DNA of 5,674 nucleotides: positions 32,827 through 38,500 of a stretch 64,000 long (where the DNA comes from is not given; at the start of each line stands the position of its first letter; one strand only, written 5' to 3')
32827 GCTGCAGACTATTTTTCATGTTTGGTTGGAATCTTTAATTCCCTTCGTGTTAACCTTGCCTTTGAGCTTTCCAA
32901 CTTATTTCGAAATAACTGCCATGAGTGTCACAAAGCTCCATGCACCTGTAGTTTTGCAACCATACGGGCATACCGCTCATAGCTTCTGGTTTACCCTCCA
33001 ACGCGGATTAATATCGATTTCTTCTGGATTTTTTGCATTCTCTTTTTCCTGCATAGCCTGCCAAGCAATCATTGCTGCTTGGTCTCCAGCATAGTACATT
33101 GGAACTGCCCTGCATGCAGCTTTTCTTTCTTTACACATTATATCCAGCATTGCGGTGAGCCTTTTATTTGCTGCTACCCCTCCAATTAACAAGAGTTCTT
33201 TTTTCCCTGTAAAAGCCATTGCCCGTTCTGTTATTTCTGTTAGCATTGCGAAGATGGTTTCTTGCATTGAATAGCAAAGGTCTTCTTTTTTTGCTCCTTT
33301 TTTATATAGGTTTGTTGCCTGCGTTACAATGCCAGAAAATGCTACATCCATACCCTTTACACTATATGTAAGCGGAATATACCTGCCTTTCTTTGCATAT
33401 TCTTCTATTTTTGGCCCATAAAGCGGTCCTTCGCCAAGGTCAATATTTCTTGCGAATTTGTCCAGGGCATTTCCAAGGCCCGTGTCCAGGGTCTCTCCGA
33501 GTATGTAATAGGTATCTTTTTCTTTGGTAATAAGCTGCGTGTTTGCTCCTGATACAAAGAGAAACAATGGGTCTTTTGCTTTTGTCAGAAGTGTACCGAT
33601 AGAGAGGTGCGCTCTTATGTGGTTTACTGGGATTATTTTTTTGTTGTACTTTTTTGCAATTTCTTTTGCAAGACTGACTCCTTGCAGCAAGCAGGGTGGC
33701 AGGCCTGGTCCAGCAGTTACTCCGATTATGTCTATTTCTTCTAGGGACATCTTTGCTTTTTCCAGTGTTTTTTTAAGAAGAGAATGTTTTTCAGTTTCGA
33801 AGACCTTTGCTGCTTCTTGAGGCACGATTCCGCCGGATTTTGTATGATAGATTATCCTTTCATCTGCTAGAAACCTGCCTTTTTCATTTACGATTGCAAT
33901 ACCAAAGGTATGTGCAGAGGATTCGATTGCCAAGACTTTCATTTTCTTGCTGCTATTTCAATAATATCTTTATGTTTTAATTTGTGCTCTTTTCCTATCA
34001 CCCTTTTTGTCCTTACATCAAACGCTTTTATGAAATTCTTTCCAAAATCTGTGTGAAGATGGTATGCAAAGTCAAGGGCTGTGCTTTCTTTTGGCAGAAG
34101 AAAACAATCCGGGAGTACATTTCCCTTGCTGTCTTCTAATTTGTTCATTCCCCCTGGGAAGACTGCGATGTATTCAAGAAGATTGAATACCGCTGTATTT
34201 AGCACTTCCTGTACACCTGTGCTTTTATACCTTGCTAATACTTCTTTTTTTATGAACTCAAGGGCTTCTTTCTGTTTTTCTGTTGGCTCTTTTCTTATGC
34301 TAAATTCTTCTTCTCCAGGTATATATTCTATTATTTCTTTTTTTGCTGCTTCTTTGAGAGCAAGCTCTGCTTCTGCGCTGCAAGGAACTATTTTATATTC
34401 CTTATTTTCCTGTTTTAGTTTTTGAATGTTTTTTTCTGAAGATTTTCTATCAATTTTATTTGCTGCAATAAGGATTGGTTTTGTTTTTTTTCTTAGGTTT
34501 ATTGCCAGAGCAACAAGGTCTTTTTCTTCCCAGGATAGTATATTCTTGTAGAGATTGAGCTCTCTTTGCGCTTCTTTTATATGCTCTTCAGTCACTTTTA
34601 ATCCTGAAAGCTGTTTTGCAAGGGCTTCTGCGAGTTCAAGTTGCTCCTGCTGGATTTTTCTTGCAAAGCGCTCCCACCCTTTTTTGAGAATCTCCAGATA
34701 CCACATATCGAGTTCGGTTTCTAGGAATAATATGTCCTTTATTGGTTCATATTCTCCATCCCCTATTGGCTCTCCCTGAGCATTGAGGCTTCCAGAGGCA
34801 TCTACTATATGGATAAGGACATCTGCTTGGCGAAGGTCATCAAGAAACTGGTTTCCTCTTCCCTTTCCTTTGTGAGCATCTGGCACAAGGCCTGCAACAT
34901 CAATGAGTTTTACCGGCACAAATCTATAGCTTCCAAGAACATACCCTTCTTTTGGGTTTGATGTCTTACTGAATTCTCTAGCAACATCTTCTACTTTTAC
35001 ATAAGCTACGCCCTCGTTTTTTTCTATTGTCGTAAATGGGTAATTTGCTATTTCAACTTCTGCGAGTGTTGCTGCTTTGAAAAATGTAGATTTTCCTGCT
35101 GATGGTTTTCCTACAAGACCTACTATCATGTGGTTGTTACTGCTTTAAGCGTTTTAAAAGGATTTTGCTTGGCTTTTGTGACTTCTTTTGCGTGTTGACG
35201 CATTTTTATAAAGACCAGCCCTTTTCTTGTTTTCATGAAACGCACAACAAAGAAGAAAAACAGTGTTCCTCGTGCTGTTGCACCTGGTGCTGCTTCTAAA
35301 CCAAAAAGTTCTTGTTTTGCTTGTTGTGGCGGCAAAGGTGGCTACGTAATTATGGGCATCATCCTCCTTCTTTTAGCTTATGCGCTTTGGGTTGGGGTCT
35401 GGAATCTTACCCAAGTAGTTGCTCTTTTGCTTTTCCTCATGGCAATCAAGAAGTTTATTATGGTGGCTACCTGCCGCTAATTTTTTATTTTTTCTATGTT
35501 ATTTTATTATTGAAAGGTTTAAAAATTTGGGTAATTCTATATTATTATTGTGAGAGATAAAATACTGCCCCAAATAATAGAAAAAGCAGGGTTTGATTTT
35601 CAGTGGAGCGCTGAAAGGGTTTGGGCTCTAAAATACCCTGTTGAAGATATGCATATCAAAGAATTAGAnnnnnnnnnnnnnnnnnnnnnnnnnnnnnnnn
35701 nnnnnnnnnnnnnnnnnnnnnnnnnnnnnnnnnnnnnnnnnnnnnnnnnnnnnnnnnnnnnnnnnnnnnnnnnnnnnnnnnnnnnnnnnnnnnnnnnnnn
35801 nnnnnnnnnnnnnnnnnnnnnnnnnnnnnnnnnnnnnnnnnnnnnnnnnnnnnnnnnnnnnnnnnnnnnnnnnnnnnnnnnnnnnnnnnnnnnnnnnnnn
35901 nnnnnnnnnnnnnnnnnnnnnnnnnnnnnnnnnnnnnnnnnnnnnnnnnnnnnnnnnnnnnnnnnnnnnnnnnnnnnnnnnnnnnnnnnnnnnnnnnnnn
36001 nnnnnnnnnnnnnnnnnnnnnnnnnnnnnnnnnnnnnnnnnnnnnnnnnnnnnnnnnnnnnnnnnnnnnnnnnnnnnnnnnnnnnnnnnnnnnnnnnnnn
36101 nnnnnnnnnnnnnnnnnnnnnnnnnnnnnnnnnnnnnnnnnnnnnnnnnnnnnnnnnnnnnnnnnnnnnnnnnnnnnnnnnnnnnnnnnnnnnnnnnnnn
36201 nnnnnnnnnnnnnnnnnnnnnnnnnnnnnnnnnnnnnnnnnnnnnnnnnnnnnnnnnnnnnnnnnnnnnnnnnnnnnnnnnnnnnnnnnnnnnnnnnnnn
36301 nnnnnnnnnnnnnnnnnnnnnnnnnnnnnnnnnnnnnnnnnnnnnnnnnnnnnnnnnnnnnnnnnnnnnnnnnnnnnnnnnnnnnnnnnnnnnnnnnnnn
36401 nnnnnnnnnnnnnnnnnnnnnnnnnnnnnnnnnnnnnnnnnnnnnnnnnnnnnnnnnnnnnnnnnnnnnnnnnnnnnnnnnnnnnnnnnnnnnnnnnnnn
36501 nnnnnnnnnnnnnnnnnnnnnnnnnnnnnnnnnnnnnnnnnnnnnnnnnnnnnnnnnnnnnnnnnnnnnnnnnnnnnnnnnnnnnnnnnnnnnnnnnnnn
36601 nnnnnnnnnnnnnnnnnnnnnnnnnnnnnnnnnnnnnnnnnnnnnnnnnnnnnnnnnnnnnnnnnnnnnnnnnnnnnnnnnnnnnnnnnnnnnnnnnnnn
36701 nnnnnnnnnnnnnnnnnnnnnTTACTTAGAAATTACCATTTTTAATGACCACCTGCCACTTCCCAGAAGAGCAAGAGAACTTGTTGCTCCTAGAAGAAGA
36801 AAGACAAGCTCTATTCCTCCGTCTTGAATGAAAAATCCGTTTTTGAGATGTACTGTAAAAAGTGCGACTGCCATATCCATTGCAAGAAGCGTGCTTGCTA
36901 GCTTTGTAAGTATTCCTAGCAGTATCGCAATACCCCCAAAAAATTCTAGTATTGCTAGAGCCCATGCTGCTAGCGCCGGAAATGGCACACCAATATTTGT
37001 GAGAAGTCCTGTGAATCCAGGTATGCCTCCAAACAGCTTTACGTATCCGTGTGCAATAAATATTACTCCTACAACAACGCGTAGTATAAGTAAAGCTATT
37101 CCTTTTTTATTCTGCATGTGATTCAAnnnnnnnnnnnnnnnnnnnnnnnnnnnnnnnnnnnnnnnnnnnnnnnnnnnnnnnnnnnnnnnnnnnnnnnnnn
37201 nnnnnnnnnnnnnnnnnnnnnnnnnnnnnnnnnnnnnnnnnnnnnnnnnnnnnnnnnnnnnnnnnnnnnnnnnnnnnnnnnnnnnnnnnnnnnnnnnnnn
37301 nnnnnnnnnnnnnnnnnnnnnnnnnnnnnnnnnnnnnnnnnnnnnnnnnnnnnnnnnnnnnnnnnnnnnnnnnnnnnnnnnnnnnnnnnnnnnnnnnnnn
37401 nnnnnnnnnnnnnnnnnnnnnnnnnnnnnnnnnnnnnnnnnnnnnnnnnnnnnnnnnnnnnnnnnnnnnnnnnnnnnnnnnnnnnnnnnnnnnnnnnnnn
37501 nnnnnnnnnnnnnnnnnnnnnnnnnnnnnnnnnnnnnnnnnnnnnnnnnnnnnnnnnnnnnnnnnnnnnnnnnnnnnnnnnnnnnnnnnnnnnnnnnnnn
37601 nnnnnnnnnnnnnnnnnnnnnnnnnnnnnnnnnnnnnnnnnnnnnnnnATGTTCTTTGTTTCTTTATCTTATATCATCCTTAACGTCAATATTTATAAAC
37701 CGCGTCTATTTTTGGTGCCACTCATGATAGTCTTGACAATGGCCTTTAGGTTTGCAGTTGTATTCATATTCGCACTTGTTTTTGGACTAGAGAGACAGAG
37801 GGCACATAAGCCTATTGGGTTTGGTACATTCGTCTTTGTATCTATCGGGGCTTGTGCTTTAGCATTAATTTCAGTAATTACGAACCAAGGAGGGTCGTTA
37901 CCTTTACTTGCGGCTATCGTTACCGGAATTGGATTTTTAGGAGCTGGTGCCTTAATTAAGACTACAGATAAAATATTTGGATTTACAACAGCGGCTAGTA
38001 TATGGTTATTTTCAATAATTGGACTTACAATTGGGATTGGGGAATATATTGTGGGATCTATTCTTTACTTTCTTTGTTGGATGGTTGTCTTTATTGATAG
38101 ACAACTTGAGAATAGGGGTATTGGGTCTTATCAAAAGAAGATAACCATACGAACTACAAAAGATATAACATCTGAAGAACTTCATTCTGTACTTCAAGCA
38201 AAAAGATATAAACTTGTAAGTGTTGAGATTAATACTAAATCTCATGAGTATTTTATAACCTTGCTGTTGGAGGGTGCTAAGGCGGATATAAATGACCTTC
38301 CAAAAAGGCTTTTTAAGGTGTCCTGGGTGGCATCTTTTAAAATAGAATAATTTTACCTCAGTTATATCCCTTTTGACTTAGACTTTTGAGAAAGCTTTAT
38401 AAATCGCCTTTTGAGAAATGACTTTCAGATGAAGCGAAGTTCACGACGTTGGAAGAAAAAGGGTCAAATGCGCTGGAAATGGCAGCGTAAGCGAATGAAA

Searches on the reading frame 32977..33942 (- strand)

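Call 63: search_protein_families(library=pfam, proteins=[window:32977-33942:-], max_evalue=0.00001)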
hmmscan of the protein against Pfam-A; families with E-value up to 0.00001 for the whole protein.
window:32977-33942:- (321 aa): 2 families
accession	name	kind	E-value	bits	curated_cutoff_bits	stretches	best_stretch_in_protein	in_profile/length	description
PF00814.31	TsaD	-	1.4e-70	238.5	24.8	1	30-294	11-264/264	tRNA N6-adenosine threonylcarbamoyltransferase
PF22521.2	HypF_C_2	-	6.4e-07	29.8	27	1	179-275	123-222/241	Carbamoyltransferase, Kae1-like Domain, second subdomain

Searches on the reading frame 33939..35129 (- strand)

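Call 63: search_protein_families(library=pfam, proteins=[window:33939-35129:-], max_evalue=0.00001)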
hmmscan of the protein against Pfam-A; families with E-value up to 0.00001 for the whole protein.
window:33939-35129:- (396 aa): 4 families
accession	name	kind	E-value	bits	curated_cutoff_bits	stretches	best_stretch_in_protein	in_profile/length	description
PF08438.16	YGR210-like_G4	-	1.6e-36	125.5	24.7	1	222-325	1-105/108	Obg-like GTPase YGR210-like, G4 motif-containing domain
PF01926.29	MMR_HSR1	-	1.1e-18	67.8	21.9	1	3-118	2-92/113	50S ribosome-binding GTPase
PF02824.27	TGS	-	5.9e-10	39.5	22.2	1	338-392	4-58/60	TGS domain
PF02421.24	FeoB_N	-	2.9e-09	37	27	1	3-46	3-46/156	Ferrous iron transport protein B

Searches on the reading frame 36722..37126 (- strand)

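Call 31: search_protein_families(library=pfam, proteins=[window:36722-37126:-], max_evalue=0.01)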
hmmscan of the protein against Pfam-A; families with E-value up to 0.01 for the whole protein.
window:36722-37126:- (134 aa): 2 families
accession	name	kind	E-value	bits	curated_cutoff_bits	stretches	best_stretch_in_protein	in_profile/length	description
PF07681.17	DoxX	-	4.8e-21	75.6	23.6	1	11-93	1-84/85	DoxX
PF07291.16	MauE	-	3.7e-06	27.7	27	1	10-88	3-83/128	Methylamine utilisation protein MauE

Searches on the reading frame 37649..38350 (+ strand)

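Call 31: search_protein_families(library=pfam, proteins=[window:37649-38350:+], max_evalue=0.01)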
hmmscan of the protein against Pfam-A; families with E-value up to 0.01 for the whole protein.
window:37649-38350:+ (233 aa): 1 family
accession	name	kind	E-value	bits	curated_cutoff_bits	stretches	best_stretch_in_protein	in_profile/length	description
PF02308.21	MgtC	-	4.5e-25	88.8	31.4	1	36-155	2-120/121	MgtC family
